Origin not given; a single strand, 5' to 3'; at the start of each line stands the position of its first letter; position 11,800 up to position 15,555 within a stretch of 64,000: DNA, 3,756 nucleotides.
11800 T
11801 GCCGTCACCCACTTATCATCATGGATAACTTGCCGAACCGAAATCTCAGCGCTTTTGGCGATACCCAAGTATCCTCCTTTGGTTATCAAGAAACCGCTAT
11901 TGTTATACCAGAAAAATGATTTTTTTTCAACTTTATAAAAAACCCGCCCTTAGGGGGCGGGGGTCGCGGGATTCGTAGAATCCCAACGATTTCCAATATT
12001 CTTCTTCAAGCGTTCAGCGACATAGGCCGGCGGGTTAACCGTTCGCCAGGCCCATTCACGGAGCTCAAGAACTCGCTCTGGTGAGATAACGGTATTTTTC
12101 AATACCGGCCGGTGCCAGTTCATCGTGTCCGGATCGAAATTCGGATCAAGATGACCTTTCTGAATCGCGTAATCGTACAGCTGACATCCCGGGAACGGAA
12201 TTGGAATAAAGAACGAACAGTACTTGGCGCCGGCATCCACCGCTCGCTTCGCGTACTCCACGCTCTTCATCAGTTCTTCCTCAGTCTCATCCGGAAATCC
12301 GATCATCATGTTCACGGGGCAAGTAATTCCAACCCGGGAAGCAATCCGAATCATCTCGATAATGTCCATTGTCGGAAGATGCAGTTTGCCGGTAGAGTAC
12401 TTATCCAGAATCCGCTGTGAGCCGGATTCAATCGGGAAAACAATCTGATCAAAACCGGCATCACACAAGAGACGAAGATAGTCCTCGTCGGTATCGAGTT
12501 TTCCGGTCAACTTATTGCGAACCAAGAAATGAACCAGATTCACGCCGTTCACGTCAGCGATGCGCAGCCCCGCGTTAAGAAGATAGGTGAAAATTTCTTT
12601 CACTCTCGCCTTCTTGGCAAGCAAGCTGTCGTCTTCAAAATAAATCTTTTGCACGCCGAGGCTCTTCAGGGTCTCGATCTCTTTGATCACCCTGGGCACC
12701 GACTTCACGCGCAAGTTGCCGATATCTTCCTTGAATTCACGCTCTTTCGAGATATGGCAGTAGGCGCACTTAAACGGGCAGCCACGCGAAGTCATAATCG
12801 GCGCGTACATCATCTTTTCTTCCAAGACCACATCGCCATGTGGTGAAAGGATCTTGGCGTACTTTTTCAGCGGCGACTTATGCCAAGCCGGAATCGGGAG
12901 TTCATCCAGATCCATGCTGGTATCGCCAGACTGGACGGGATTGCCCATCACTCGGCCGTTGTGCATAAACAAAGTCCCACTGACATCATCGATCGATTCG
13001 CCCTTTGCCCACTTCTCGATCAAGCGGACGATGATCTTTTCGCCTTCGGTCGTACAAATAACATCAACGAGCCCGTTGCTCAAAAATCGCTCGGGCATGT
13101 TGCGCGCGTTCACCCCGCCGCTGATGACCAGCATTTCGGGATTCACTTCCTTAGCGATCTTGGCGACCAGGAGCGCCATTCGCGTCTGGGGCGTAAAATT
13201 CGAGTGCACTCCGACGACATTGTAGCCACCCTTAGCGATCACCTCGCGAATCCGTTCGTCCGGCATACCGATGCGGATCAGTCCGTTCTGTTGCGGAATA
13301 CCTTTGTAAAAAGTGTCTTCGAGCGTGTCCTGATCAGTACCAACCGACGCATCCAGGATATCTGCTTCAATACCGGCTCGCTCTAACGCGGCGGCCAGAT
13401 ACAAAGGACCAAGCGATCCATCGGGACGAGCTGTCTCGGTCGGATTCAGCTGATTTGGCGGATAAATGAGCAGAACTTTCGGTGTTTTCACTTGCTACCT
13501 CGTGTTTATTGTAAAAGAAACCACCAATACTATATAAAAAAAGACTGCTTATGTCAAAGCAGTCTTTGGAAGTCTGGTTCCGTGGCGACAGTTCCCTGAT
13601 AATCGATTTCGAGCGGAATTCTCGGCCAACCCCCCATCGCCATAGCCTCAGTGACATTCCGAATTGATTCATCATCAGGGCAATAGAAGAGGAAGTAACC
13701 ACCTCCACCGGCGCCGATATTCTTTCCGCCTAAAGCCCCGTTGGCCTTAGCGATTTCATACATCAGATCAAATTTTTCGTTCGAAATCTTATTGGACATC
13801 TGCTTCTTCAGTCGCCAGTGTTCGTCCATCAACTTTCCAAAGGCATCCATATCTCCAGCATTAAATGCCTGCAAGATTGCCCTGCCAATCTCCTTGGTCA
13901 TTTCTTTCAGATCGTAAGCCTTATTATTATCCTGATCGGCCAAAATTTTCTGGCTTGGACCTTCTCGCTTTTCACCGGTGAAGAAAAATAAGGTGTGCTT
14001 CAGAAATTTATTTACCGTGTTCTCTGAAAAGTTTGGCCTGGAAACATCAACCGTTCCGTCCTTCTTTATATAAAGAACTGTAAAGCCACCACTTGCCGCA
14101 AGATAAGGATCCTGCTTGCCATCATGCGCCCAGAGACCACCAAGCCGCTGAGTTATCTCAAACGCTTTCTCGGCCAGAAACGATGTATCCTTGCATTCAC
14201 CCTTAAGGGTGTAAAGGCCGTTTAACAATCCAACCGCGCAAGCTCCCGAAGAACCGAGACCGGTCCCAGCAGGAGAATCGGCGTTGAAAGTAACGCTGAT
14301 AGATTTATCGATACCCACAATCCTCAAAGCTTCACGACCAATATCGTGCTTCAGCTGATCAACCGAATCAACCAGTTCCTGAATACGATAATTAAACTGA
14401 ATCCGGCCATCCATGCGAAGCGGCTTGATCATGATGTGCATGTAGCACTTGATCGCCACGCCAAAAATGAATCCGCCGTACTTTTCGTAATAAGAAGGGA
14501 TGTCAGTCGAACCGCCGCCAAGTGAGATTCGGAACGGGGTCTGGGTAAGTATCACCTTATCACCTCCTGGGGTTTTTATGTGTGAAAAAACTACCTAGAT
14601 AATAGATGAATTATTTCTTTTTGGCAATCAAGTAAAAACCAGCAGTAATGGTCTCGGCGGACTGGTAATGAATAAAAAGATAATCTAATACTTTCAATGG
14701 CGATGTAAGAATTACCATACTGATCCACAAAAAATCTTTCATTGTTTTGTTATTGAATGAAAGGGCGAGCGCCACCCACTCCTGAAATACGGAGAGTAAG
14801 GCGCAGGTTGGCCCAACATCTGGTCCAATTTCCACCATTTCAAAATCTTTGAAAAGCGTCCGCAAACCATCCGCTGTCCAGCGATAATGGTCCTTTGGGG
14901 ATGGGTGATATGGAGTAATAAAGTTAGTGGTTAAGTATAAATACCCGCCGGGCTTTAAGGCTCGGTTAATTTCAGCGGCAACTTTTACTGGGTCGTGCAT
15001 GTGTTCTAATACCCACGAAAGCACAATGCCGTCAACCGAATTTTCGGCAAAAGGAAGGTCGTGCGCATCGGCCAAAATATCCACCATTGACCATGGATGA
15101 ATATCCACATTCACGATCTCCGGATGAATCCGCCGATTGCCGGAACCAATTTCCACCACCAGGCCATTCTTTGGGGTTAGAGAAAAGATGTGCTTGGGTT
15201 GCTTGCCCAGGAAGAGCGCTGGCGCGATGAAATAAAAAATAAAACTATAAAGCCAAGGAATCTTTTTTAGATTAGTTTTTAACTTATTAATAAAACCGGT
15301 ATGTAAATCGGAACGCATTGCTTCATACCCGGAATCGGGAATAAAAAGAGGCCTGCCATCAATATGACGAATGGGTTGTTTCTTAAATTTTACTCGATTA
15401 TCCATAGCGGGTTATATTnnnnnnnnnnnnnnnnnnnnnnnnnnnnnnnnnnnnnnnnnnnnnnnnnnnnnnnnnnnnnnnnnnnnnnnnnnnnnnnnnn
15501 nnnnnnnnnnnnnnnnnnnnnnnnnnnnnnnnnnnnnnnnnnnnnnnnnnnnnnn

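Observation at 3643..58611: About 55-kb composite glycan-biosynthesis island with three nucleotide-sugar routes, more than nine methyltransferases and four GT-C-type transferases, next to a giant Thr/Ser-rich PG-binding surface protein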

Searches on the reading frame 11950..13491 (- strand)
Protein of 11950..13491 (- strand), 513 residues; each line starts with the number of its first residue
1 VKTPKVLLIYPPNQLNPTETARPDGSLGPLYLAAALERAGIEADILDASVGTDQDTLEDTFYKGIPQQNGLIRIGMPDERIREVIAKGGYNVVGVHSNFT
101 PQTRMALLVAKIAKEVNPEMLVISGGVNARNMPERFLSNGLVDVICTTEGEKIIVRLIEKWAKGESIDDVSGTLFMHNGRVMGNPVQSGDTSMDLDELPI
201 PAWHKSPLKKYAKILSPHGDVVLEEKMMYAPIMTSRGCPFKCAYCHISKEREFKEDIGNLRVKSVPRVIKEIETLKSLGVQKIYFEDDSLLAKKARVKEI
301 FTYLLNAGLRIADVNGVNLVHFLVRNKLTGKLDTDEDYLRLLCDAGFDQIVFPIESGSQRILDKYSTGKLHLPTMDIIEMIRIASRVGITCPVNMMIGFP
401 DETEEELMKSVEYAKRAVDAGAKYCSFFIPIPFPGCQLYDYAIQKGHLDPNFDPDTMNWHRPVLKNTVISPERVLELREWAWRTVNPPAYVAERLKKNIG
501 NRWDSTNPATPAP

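Call 6: search_protein_families(library=pfam, proteins=[window:11950-13491:-], max_evalue=0.001)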
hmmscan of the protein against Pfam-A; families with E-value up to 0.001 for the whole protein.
window:11950-13491:- (513 aa): 2 families
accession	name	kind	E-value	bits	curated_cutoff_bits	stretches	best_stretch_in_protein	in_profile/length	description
PF04055.27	Radical_SAM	-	4.5e-19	69.7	29.5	1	234-413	3-165/166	Radical SAM superfamily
PF02310.24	B12-binding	-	2.9e-12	46.9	32.1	1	27-156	15-119/121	B12 binding domain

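Call 16: search_protein_families(library=ncbifam, proteins=[window:11950-13491:-], max_evalue=1)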
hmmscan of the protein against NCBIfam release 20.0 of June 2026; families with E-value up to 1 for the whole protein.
window:11950-13491:- (513 aa): 37 families (the best 25 are shown)
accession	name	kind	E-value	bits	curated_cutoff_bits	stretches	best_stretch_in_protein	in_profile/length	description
NF038361.1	rSAM_Sden_1168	equivalog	1.1e-46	159.5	575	1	2-449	61-480/560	Sden_1168 family B12-binding radical SAM P-methyltransferase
TIGR03471.1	HpnJ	equivalog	4.3e-30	105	577.6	1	89-450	68-395/472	hopanoid biosynthesis associated radical SAM protein HpnJ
TIGR02026.1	BchE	equivalog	1.4e-27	96.8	481.35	1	76-476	50-418/497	magnesium-protoporphyrin IX monomethyl ester anaerobic oxidative cyclase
TIGR04013.1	B12_SAM_MJ_1487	hypoth_equivalog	3.1e-24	85.6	251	2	92-283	45-200/382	TIGR04013 family B12-binding domain/radical SAM domain-containing protein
TIGR03975.1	rSAM_ocin_1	subfamily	1.1e-22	80.4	281.85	1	81-409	120-422/606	RiPP maturation radical SAM C-methyltransferase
TIGR04479.1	bcpD_PhpK_rSAM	subfamily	8.7e-22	77.1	600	1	79-417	100-409/504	PhpK family radical SAM P-methyltransferase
NF050148.1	rSAM_ApyD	equivalog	5.1e-20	71.4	750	1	85-441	70-392/645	RiPP biosynthesis radical SAM protein ApyD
TIGR04190.1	B12_SAM_Ta0216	equivalog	4.9e-19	68.3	500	1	95-440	85-424/554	TIGR04190 family B12-binding domain/radical SAM domain protein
TIGR04014.1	B12_SAM_MJ_0865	equivalog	5.5e-19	68.3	360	1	118-444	68-360/434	methyl-coenzyme M reductase glutamine C-methyltransferase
TIGR04072.2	rSAM_ladder_B12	equivalog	1.6e-16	60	360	2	230-450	181-380/443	lipid biosynthesis B12-binding/radical SAM protein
NF045585.1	rSAM_slr0320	equivalog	6.2e-16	58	775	1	110-459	129-455/511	photosystem II high light acclimation radical SAM protein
TIGR04295.1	B12_rSAM_oligo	hypoth_equivalog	3e-14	52.5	400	1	115-309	99-274/422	TIGR04295 family B12-binding domain-containing radical SAM protein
NF033712.0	B12_rSAM_KedN5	subfamily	5.4e-13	48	700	1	97-287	69-248/624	KedN5 family methylcobalamin-dependent radical SAM C-methyltransferase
TIGR04428.1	B12_rSAM_trp_MT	equivalog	5.5e-13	48.1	500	1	32-413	22-394/558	tryptophan 2-C-methyltransferase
TIGR04385.1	B12_rSAM_cofa1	equivalog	6.3e-13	48.7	450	1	110-419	90-366/438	B12 lower ligand biosynthesis radical SAM protein BzaD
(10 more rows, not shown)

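Call 85: search_protein_families(library=pfam, proteins=[P0003, L002:13890-16199:+], max_evalue=0.001)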
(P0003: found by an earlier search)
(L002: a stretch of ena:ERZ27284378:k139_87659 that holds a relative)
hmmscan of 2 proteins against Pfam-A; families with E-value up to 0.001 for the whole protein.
P0003 (772 aa): 1 family
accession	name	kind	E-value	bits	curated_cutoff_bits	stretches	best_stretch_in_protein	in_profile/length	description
PF09586.16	YfhO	-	1.8e-09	37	28.5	1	698-760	760-823/835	Bacterial membrane protein YfhO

L002:13890-16199:+ (769 aa): 1 family
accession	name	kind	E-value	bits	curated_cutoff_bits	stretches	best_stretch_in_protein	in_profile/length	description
PF09586.16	YfhO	-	6.3e-12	45.1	28.5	2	699-752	769-823/835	Bacterial membrane protein YfhO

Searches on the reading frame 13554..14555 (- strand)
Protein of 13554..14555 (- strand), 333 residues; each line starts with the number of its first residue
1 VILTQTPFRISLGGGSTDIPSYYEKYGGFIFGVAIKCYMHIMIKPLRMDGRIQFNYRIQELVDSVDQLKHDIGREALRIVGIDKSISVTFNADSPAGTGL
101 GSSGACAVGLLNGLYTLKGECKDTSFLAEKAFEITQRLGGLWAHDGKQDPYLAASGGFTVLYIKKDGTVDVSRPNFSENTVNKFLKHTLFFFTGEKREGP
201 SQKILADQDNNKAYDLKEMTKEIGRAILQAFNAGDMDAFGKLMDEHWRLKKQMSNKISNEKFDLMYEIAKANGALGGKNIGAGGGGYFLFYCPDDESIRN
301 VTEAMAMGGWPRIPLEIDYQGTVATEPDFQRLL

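Call 6: search_protein_families(library=pfam, proteins=[window:13554-14555:-], max_evalue=0.001)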
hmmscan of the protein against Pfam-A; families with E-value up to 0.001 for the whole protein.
window:13554-14555:- (333 aa): 2 families
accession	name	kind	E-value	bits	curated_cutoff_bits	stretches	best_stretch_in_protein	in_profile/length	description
PF08544.19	GHMP_kinases_C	-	2.4e-10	41.1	21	1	228-305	2-79/85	GHMP kinases C terminal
PF00288.32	GHMP_kinases_N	-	1.4e-06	28.9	22.3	1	81-157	15-87/87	GHMP kinases N terminal domain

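Call 48: search_protein_families(library=ncbifam, proteins=[window:13554-14555:-], max_evalue=0.00001)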
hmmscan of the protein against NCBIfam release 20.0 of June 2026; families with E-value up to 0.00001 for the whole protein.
window:13554-14555:- (333 aa): 7 families
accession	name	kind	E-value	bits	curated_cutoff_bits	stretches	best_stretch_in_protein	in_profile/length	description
NF049969.1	GlMnHpPKinHddA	equivalog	1.5e-33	116.6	600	1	2-292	3-304/338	D-glycero-D-manno-heptose 7-phosphate kinase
NF009948.0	PRK13412.1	equivalog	4e-16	57.9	721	1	85-298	726-941/974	bifunctional fucokinase/fucose-1-phosphate guanylyltransferase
TIGR00549.1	mevalon_kin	equivalog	4.3e-14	52.7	163.05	1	80-290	73-275/276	mevalonate kinase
NF003036.0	PRK03926.1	equivalog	5e-12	45.5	403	0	229-310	206-284/302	mevalonate kinase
NF003006.0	PRK03817.1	equivalog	2e-08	33.6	443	1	227-292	249-313/352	galactokinase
TIGR00131.1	gal_kin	equivalog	5.7e-07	28.8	226.65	0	227-306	283-363/388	galactokinase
NF002288.1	PRK01212.1-4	equivalog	1.4e-06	27.6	194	1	78-306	69-279/303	homoserine kinase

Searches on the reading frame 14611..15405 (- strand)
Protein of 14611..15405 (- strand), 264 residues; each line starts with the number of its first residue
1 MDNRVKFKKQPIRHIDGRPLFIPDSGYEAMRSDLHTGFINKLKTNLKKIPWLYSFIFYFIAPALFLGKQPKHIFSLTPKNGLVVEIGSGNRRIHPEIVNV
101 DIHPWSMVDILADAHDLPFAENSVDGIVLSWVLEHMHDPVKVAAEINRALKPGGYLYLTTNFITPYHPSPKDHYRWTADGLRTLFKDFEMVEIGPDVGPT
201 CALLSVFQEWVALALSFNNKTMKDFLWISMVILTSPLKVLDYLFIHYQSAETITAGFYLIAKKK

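Call 6: search_protein_families(library=pfam, proteins=[window:14611-15405:-], max_evalue=0.001)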
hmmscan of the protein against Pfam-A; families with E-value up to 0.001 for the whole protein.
window:14611-15405:- (264 aa): 7 families
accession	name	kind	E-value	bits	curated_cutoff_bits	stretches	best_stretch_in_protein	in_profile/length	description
PF08241.18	Methyltransf_11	-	1.8e-14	54.5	21.2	1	110-158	47-95/95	Methyltransferase domain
PF13489.12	Methyltransf_23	-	1.8e-09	38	27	1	79-176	22-134/164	Methyltransferase domain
PF13649.12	Methyltransf_25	-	1.1e-07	32.8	27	1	111-154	52-97/97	Methyltransferase domain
PF13847.12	Methyltransf_31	-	3.9e-06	27.1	27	1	111-159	60-110/145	Methyltransferase domain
PF08242.18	Methyltransf_12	-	1.7e-05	25.9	30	1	112-156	55-98/98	Methyltransferase domain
PF01209.24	Ubie_methyltran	-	2.1e-05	24.4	20.1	1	110-158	103-151/233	ubiE/COQ5 methyltransferase family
PF05148.21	Methyltransf_8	-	0.00022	21.6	27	1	78-158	71-156/219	Hypothetical methyltransferase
